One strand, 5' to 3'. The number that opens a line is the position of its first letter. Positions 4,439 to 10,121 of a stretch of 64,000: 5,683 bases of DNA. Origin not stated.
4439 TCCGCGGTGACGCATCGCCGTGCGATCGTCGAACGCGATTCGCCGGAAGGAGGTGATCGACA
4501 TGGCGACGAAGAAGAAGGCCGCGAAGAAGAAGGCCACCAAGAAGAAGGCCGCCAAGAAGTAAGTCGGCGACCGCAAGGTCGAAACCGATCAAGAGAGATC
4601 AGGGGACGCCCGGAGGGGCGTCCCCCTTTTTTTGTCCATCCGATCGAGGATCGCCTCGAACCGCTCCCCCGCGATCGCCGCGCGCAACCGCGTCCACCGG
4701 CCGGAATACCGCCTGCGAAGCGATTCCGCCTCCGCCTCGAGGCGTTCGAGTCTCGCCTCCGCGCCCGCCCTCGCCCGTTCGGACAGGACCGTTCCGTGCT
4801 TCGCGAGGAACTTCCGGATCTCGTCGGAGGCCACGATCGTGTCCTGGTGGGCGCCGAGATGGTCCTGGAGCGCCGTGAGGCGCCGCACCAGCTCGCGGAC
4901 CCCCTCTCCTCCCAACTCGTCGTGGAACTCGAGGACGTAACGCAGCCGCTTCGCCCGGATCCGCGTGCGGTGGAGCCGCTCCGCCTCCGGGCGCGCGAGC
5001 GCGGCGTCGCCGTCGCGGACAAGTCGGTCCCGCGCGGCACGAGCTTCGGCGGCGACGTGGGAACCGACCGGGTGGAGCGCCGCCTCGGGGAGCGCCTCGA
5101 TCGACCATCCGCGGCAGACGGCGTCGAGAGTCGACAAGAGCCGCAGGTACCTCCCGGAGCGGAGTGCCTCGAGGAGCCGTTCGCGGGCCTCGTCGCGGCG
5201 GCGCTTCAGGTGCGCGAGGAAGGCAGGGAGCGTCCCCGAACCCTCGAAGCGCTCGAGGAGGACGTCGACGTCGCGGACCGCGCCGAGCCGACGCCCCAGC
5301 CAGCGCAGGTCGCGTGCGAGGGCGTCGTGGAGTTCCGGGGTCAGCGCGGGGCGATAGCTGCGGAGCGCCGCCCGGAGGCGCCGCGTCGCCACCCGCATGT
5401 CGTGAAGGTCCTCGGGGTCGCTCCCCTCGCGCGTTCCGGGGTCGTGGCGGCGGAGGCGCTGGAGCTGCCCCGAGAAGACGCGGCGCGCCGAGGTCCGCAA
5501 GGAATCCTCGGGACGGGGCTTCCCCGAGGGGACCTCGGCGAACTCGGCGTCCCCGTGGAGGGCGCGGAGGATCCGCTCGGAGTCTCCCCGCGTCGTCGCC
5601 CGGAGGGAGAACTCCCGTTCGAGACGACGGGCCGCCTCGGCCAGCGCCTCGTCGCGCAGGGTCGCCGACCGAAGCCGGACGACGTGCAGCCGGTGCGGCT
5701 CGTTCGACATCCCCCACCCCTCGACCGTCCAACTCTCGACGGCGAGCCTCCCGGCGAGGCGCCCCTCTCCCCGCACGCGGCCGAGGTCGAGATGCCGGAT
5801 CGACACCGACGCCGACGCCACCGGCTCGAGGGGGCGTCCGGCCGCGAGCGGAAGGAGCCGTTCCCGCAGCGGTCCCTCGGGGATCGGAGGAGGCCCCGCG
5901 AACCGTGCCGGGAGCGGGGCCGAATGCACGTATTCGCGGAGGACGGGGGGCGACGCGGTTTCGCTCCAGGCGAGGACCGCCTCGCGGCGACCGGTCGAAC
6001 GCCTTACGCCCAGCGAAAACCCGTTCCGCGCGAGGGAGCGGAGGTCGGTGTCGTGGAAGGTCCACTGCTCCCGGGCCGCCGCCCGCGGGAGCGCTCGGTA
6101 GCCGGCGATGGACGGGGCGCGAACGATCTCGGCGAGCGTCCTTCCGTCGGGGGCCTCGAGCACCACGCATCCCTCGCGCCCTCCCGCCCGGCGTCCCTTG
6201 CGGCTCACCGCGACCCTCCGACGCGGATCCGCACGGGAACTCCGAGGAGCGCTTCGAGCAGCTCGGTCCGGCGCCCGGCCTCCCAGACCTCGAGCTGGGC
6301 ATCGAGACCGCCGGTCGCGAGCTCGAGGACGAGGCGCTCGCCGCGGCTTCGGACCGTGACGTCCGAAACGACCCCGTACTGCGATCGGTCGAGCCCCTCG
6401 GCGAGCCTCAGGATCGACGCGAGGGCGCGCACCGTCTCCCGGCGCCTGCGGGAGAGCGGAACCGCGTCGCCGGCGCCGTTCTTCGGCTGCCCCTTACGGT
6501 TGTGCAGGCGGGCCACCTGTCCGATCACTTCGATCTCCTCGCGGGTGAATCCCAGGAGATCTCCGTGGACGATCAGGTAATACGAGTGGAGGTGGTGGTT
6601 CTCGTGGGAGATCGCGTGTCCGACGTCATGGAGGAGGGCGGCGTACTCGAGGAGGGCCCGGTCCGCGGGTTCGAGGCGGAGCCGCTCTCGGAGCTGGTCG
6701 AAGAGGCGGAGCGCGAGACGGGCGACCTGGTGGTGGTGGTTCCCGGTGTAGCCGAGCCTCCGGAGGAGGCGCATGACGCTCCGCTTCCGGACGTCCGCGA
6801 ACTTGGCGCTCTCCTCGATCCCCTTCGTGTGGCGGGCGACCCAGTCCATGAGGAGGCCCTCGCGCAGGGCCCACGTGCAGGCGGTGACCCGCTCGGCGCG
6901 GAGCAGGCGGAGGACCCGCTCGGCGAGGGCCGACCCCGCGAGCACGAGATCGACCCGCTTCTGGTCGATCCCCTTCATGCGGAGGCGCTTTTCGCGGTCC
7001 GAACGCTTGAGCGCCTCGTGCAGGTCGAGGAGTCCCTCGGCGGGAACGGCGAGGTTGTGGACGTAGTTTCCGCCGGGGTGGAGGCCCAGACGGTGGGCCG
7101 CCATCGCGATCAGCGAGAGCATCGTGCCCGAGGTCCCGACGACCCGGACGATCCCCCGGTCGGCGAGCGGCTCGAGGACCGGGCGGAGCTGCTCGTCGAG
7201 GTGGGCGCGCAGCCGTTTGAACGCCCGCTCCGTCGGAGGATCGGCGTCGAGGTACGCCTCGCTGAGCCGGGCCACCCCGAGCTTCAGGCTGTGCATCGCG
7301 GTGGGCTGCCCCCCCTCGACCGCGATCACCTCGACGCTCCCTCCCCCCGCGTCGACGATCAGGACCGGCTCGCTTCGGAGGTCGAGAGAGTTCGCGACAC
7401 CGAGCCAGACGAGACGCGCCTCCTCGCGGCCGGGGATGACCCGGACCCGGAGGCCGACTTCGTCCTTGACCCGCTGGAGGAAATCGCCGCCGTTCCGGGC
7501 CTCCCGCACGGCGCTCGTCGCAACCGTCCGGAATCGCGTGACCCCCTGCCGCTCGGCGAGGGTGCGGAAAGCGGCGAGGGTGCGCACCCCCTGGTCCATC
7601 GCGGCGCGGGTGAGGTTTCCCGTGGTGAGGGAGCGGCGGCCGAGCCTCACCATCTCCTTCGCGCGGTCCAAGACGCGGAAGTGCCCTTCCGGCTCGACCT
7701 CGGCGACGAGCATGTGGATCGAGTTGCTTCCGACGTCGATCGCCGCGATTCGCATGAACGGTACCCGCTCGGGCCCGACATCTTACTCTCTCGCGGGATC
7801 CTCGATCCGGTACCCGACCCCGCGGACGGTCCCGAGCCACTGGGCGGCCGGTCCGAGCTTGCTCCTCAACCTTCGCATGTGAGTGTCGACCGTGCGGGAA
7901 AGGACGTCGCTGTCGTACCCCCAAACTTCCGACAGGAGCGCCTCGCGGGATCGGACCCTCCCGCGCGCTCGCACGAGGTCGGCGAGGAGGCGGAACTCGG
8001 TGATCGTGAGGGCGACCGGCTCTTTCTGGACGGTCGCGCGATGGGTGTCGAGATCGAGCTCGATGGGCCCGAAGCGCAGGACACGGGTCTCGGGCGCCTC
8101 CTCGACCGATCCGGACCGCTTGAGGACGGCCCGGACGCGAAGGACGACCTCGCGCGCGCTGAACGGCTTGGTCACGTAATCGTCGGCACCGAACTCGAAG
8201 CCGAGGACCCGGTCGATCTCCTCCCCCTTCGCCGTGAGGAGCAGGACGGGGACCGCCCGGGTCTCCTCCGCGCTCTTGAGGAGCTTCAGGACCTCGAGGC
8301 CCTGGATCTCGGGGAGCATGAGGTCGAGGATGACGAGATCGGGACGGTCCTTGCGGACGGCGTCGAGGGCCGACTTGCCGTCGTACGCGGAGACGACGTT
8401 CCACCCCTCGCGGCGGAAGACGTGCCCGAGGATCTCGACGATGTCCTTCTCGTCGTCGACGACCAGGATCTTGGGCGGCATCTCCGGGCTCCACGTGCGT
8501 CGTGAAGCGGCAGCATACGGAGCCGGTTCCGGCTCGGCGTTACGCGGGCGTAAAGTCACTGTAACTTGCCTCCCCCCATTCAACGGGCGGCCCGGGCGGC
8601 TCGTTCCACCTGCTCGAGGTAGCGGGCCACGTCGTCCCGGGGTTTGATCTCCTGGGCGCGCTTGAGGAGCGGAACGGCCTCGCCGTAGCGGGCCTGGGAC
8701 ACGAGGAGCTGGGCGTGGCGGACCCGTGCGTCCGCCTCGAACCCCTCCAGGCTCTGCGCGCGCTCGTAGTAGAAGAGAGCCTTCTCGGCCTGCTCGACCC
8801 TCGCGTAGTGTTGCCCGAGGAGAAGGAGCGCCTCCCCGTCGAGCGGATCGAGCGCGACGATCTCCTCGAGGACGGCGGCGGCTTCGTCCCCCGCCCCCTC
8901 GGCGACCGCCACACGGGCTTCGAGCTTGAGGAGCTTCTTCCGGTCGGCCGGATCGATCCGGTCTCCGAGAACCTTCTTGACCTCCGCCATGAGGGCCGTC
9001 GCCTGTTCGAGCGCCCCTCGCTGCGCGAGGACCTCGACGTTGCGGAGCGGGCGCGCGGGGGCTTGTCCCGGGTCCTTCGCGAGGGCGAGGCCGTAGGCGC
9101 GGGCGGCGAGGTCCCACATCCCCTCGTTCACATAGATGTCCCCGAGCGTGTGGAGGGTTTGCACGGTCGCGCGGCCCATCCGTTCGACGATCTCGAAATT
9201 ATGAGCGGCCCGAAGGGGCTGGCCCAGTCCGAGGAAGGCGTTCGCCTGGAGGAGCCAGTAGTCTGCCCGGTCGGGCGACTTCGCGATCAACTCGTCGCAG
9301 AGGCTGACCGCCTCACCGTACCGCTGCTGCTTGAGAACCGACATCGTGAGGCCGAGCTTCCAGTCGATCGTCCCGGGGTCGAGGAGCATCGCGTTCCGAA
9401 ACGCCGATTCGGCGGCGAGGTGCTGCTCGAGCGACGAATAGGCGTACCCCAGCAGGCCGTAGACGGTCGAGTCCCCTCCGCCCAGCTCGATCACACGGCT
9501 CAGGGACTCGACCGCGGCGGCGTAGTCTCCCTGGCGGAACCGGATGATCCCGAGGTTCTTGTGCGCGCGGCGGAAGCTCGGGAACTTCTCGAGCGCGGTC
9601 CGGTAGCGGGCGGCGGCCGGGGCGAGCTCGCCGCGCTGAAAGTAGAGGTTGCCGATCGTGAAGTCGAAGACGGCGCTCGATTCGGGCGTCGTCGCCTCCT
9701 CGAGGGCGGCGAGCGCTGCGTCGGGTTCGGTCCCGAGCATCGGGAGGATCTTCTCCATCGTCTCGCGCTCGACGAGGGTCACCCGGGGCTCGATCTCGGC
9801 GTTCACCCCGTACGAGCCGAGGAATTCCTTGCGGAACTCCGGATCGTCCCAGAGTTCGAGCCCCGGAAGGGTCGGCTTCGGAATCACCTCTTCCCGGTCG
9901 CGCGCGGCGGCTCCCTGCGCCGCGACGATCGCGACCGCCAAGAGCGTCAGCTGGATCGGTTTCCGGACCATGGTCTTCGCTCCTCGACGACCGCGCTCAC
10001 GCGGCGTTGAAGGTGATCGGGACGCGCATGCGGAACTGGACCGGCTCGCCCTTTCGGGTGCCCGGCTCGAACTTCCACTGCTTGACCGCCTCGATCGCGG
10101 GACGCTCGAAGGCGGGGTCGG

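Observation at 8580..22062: Dedicated TonB-dependent uptake system embedded in the phosphate supercluster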

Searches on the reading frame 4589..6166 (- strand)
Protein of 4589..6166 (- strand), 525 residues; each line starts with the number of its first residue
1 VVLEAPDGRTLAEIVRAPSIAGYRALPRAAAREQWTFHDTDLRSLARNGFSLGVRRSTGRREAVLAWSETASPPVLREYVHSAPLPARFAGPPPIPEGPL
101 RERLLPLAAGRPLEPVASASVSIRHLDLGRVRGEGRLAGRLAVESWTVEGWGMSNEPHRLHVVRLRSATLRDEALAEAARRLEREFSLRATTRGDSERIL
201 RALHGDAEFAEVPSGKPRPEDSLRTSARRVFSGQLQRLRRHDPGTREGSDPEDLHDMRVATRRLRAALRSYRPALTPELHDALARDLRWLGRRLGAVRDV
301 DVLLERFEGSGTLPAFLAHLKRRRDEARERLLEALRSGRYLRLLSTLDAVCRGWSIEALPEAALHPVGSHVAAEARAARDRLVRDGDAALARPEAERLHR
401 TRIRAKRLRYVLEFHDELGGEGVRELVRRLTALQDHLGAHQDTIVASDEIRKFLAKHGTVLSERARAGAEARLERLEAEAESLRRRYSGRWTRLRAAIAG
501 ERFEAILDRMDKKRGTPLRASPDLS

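Call 7: search_protein_families(library=pfam, proteins=[window:4589-6166:-], max_evalue=0.001)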
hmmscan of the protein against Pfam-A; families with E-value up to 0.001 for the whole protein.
window:4589-6166:- (525 aa): 1 family
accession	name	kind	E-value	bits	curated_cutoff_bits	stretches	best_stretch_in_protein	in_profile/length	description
PF05235.19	CHAD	-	7.6e-55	186.8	25.6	1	231-450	3-227/228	CHAD domain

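Call 89: search_protein_families(library=ncbifam, proteins=[window:4589-6166:-], max_evalue=1e-10)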
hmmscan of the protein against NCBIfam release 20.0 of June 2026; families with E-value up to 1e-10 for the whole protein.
window:4589-6166:- (525 aa): 0 families

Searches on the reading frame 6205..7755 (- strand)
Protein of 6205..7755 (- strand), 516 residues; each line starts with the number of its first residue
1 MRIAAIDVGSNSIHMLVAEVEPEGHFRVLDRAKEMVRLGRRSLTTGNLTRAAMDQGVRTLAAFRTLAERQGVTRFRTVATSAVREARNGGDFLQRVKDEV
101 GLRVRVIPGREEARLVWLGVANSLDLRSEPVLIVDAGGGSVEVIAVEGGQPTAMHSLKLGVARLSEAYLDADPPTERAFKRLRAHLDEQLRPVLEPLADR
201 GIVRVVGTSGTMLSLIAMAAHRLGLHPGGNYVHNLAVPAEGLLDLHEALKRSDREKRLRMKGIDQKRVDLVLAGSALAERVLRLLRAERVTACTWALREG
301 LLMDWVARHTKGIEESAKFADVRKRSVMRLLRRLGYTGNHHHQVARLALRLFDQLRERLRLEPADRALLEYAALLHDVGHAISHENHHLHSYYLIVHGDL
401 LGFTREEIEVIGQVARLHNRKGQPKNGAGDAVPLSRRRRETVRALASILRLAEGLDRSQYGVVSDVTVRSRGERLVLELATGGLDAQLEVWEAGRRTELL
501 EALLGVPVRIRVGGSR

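Call 7: search_protein_families(library=pfam, proteins=[window:6205-7755:-], max_evalue=0.001)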
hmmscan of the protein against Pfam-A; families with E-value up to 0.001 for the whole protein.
window:6205-7755:- (516 aa): 4 families
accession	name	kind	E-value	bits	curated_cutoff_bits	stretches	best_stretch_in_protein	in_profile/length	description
PF02541.22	Ppx-GppA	-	1.3e-66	225.5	27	1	23-309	7-285/285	Ppx/GppA phosphatase family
PF21447.3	Ppx-GppA_III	-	4.2e-29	102.1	27.3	1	322-484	1-163/177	Ppx/GppA phosphatase, domain III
PF01966.28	HD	-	1.9e-07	31.8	22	1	339-456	3-114/116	HD domain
PF24391.1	HD-CE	-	0.00029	21.1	27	1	340-456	11-186/263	HD-CE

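Call 89: search_protein_families(library=ncbifam, proteins=[window:6205-7755:-], max_evalue=1e-10)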
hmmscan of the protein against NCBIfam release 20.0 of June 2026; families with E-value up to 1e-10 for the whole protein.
window:6205-7755:- (516 aa): 3 families
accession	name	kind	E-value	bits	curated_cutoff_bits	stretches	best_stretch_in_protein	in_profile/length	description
TIGR03706.1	exo_poly_only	exception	1.4e-83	280.6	307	1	2-305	1-298/300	exopolyphosphatase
NF008260.0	PRK11031.1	equivalog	8.7e-57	193.2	624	1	4-485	9-468/496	guanosine-5'-triphosphate,3'-diphosphate diphosphatase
NF008108.0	PRK10854.1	equivalog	3.4e-47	160.8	864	1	2-421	12-415/513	exopolyphosphatase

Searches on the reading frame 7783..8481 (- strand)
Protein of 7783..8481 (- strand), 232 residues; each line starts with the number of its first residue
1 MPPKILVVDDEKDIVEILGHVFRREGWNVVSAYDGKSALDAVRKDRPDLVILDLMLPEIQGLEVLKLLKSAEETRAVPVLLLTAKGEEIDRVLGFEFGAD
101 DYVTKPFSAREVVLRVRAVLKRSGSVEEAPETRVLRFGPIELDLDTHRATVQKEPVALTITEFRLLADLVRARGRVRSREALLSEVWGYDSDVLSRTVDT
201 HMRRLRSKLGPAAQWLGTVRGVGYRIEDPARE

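Call 7: search_protein_families(library=pfam, proteins=[window:7783-8481:-], max_evalue=0.001)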
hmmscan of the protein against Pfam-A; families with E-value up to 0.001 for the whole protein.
window:7783-8481:- (232 aa): 2 families
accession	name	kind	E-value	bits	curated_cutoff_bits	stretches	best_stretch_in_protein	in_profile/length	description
PF00072.30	Response_reg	-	5.8e-29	100.9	30.2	1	5-116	1-110/111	Response regulator receiver domain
PF00486.34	Trans_reg_C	-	7.9e-24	84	26.2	1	154-226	2-77/77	Transcriptional regulatory protein, C terminal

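Call 12: search_protein_families(library=ncbifam, proteins=[window:7783-8481:-], max_evalue=0.001)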
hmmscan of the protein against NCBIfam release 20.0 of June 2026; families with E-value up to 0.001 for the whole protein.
window:7783-8481:- (232 aa): 100 families (the best 25 are shown)
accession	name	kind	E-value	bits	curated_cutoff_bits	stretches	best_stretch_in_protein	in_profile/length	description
TIGR02154.1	PhoB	equivalog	4.5e-70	235.5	296.2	1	2-226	2-225/226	phosphate regulon transcriptional regulator PhoB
NF053854.1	RespRegPhoBBctds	equivalog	2.9e-63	213.2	270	1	5-226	1-224/225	two-component system response regulator PhoB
NF040534.1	resp_reg_YycF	equivalog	9.5e-63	211.5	340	1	4-229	2-230/231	response regulator YycF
NF040689.1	MtrAB_MtrA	equivalog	2.5e-61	206.8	300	1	5-226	1-218/219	MtrAB system response regulator MtrA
NF008296.0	PRK11083.1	equivalog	1.2e-60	204.7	273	1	3-227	4-226/228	two-component system response regulator CreB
NF041733.1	resp_reg_CseB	equivalog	6.3e-56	189.3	350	1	4-226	2-226/228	two-component system response regulator CseB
NF045944.1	ResRegRpaBCyano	equivalog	9.6e-56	188.7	330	1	6-226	1-227/229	response regulator transcription factor RpaB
NF007546.0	PRK10161.1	equivalog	1.7e-54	184.9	471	1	3-226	3-225/229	phosphate response regulator transcription factor PhoB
NF033117.2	vanR_ACDEGLN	exception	1.6e-53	181.6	350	1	5-227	1-226/226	VanR-ABDEGLN family response regulator transcription factor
NF012227.0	AdeR_RR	equivalog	5.3e-50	170.1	340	1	4-228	13-238/239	efflux system response regulator transcription factor AdeR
NF008199.0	PRK10955.1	equivalog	9.4e-49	166.4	341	1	4-225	3-227/232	envelope stress response regulator transcription factor CpxR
NF007982.1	PRK10710.1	equivalog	1.4e-48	165.5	380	1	3-228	8-229/235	envelope stress response regulator BaeR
NF007005.1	PRK09468.1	equivalog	2.8e-47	161.1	331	1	4-224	5-229/237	osmolarity response regulator transcription factor OmpR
TIGR01387.1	cztR_silR_copR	subfamily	1.4e-45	155.7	279.2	1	5-225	1-217/218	heavy metal response regulator transcription factor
NF008034.0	PRK10766.1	equivalog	1.9e-44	151.9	275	1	1-225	1-225/231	two-component system response regulator TorR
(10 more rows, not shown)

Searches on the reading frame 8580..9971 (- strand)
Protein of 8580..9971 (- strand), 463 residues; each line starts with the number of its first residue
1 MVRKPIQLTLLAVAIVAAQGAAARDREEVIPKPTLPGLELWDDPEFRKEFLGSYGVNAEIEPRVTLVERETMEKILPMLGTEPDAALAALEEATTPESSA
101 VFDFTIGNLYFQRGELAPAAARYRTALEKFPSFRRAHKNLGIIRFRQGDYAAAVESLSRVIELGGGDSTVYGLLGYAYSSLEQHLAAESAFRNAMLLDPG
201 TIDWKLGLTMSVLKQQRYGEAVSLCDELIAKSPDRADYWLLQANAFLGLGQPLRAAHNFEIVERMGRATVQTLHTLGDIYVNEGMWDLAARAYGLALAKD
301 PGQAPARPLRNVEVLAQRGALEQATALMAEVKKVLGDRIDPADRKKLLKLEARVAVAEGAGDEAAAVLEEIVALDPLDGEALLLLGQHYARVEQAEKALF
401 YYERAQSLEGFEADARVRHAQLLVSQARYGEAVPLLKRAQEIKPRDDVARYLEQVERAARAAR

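Call 5: search_protein_families(library=pfam, proteins=[window:8580-9971:-], max_evalue=0.01)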
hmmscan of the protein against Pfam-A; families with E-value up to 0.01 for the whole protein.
window:8580-9971:- (463 aa): 19 families
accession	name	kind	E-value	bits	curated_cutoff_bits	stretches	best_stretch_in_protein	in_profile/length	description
PF07719.23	TPR_2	-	1.3e-25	87.8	27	2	135-163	2-30/34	Tetratricopeptide repeat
PF14559.12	TPR_19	-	9.1e-24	84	25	3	183-244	6-67/68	Tetratricopeptide repeat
PF13432.12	TPR_16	-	1.5e-22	80.1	32.7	3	105-167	2-64/65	Tetratricopeptide repeat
PF00515.34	TPR_1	-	6.1e-21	73.7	27.8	1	135-163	2-30/34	Tetratricopeptide repeat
PF13428.12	TPR_14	-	1.5e-19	68.9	23.5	1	347-387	3-43/44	Tetratricopeptide repeat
PF13181.12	TPR_8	-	4.8e-16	57.9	25.7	1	170-199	3-32/34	Tetratricopeptide repeat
PF13431.12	TPR_17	-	2.1e-12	46.7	24.4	0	224-255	1-32/34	Tetratricopeptide repeat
PF13176.12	TPR_7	-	4e-12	45.6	27.9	1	272-303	1-34/36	Tetratricopeptide repeat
PF13424.12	TPR_12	-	7e-12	45.8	30.1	1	136-194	5-71/77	Tetratricopeptide repeat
PF13414.12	TPR_11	-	1.4e-11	44.3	26.8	1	107-148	1-42/42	TPR repeat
PF12895.13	ANAPC3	-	3.6e-11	43.6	27.2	2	394-452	4-61/82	Anaphase-promoting complex, cyclosome, subunit 3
PF23914.1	TPR_CcmH_CycH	-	3.8e-09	37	42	1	167-265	49-150/158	Cytochrome c-type biogenesis protein H TPR domain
PF13174.12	TPR_6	-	4.8e-07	30.4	26.3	0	140-162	6-28/33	Tetratricopeptide repeat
PF25063.1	ARM_TT21_C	-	5.7e-07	30.1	35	1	126-234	87-196/209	Tetratricopeptide repeat protein 21 C-terminal ARM domain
PF13371.12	TPR_9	-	7.4e-07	29.5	35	0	108-164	3-59/73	Tetratricopeptide repeat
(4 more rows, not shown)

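Call 12: search_protein_families(library=ncbifam, proteins=[window:8580-9971:-], max_evalue=0.001)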
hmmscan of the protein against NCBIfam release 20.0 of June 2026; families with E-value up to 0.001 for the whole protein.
window:8580-9971:- (463 aa): 21 families
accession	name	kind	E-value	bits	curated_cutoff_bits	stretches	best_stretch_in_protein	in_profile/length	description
NF040959.1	MamA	equivalog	3.5e-31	108.3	200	3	339-452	31-144/204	magnetosome protein MamA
TIGR02917.1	PEP_TPR_lipo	equivalog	9.5e-31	106.5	312.2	2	140-450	369-672/899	XrtA/PEP-CTERM system TPR-repeat protein PrsT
NF052415.1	T3SS_chap_SctY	equivalog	1.5e-18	67.3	70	2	197-258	35-99/106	type III secretion apparatus assembly chaperone SctY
TIGR02521.1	type_IV_pilW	equivalog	5.4e-17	62.1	154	1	135-201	32-98/234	type IV pilus biogenesis/stability protein PilW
NF033920.0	C39_PA2778_fam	equivalog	2.1e-13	50.3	150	1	82-163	171-253/255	PA2778 family cysteine peptidase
TIGR02552.1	LcrH_SycD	equivalog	2.7e-13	49.8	104.8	1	177-267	25-117/136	SycD/LcrH family type III secretion system chaperone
NF008520.0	PRK11447.1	equivalog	5.3e-12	44.4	858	1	131-326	268-439/1157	cellulose synthase complex outer membrane protein BcsC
TIGR03939.1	PGA_TPR_OMP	equivalog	8.7e-12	44.1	366.65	0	343-459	393-509/800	poly-beta-1,6 N-acetyl-D-glucosamine export porin PgaA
NF033762.1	social_mot_Tgl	equivalog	7.2e-11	41.9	225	0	109-160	77-126/252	social motility TPR repeat lipoprotein Tgl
NF047507.1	TPR_BatC_Lepto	exception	5.5e-10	39.1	175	1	94-144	90-140/214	TPR repeat-containing protein BatC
TIGR04510.1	mod_pep_cyc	subfamily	1.1e-09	37.4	400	1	88-370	386-663/814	putative peptide modification system cyclase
NF033758.1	gliding_GltE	equivalog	1.1e-08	34.5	225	1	101-203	87-189/411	adventurous gliding motility TPR repeat lipoprotein GltE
NF008757.0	PRK11788.1-5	equivalog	2.2e-08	33.7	363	0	269-406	106-241/388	lipopolysaccharide assembly protein LapB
TIGR02795.1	tol_pal_ybgF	equivalog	1.1e-07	32.5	90.1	0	104-162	43-104/119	tol-pal system protein YbgF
NF047371.1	FlcA_CTERM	equivalog_domain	6.9e-07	28.1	300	1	107-195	445-534/646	periplasmic flagellar collar protein FlcA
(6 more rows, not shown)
